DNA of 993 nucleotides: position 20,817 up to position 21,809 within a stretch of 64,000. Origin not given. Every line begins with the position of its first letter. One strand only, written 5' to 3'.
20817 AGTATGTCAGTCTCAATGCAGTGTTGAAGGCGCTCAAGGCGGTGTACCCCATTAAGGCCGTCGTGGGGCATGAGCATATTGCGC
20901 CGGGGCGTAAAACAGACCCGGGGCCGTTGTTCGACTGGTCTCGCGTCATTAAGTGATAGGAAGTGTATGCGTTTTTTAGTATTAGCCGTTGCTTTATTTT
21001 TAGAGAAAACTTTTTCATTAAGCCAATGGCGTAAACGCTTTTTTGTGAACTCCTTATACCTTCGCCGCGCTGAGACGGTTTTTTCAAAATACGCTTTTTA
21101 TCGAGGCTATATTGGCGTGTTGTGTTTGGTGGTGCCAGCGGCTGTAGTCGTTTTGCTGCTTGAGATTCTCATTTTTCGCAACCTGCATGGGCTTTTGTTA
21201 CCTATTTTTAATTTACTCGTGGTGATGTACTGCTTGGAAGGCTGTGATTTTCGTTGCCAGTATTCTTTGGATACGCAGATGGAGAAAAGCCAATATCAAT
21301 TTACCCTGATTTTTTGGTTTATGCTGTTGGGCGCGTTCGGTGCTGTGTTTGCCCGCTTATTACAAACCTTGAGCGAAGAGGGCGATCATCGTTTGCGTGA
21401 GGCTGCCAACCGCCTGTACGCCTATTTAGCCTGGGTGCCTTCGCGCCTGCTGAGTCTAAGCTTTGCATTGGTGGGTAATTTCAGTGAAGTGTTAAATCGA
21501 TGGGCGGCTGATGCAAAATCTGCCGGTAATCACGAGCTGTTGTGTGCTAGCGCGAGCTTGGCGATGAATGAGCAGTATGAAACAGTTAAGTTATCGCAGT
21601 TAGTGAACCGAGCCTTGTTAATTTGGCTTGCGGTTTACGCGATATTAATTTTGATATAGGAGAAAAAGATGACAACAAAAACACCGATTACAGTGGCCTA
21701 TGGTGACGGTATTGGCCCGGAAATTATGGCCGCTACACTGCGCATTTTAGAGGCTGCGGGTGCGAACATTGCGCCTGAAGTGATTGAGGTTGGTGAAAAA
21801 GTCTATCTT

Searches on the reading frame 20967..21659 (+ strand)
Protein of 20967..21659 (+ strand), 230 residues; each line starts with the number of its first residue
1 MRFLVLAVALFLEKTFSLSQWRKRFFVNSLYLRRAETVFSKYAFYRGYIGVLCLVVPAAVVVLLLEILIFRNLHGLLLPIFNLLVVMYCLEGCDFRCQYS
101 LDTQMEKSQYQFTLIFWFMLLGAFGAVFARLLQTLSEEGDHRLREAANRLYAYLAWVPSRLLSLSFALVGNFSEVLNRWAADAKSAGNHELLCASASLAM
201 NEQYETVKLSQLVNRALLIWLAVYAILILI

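Call 83: search_protein_families(library=pfam, proteins=[window:20967-21659:+], max_evalue=1)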
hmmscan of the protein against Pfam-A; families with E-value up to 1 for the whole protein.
window:20967-21659:+ (230 aa): 4 families
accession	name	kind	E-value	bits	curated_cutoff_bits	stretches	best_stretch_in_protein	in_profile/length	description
PF17113.10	AmpE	-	0.00013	21.9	21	1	110-208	143-254/284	Regulatory signalling modulator protein AmpE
PF03186.18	CobD_Cbib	-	0.00023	21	34.4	1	115-189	154-233/282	CobD/Cbib protein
PF13346.12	ABC2_membrane_5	-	0.0068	16.4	25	1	23-129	63-165/205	ABC-2 family transporter protein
PF00654.25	Voltage_CLC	-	0.05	13.2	24.8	1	57-183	106-219/346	Voltage gated chloride channel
